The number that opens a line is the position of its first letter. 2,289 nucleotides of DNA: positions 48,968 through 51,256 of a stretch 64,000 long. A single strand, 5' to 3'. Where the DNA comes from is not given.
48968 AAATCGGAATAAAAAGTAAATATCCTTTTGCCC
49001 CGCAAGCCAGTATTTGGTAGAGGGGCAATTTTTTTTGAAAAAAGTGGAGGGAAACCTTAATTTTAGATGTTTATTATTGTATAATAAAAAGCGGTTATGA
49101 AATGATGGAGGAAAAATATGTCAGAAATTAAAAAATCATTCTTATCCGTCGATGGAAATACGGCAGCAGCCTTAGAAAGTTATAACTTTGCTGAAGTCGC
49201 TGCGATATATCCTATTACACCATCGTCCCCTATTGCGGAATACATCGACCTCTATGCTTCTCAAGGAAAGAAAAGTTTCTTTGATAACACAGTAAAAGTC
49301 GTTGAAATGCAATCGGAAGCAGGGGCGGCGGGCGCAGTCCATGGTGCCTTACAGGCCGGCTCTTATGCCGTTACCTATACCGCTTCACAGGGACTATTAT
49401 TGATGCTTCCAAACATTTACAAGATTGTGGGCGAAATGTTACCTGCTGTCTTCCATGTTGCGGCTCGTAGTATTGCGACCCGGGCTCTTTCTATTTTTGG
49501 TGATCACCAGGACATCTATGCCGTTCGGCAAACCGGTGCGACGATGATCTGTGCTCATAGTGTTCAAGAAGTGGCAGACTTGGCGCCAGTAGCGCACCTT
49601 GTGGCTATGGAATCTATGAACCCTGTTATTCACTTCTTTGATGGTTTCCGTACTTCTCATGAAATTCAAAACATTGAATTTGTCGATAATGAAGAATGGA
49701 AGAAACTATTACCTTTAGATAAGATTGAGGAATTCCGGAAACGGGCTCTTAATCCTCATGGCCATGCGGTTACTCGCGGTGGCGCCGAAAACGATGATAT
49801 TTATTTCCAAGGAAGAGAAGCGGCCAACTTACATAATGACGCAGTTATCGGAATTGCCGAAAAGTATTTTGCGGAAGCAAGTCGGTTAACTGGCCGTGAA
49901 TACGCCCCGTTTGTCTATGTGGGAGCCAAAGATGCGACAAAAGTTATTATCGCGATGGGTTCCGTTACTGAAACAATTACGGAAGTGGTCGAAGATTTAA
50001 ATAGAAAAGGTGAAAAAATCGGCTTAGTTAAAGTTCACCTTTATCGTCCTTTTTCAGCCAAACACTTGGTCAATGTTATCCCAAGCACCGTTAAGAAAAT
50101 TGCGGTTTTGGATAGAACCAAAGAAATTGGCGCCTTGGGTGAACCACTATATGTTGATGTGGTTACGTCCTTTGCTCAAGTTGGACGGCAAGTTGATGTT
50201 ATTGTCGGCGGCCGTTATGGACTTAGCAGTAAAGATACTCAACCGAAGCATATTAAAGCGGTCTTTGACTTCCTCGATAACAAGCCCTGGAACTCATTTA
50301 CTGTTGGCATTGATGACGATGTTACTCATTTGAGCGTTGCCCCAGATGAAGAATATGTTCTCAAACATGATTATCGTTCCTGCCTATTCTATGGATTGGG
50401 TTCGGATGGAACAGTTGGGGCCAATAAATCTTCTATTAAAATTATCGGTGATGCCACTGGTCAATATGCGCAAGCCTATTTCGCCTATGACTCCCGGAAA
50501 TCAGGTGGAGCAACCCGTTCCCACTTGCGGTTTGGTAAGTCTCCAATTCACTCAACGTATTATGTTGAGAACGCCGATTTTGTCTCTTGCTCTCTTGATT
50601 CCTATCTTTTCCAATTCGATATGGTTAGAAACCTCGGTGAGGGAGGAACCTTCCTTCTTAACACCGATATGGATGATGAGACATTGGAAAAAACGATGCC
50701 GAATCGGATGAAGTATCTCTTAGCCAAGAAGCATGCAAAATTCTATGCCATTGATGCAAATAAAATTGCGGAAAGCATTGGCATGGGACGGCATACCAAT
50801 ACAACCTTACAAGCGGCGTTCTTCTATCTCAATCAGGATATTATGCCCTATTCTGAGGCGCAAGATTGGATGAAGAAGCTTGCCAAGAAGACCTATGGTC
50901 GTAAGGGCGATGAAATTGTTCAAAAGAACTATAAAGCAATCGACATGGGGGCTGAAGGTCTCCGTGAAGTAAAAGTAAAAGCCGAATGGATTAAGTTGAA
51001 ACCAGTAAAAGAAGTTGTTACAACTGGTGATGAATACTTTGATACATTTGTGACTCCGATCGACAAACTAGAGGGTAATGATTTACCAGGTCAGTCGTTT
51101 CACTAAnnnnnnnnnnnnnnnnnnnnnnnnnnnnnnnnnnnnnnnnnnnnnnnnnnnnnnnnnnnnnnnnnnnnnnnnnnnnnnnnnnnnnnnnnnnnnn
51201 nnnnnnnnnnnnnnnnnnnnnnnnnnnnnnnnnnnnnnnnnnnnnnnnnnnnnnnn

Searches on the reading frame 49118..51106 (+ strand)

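Call 21: search_protein_families(library=pfam, proteins=[window:49118-51106:+], max_evalue=0.001)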
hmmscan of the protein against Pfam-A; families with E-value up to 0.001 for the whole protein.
window:49118-51106:+ (662 aa): 4 families
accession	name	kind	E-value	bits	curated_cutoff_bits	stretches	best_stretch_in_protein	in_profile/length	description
PF01855.24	POR_N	-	3.1e-71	240.2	27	1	26-250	9-229/231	Pyruvate flavodoxin/ferredoxin oxidoreductase, thiamine diP-bdg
PF01558.24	POR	-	1.5e-30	107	27.4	1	428-613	1-173/173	Pyruvate ferredoxin/flavodoxin oxidoreductase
PF17147.9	PFOR_II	-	1.2e-14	54.9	27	1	273-362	1-89/102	Pyruvate:ferredoxin oxidoreductase core domain II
PF02780.25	Transketolase_C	-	0.00056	20.3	25.9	0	276-339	13-76/124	Transketolase, C-terminal domain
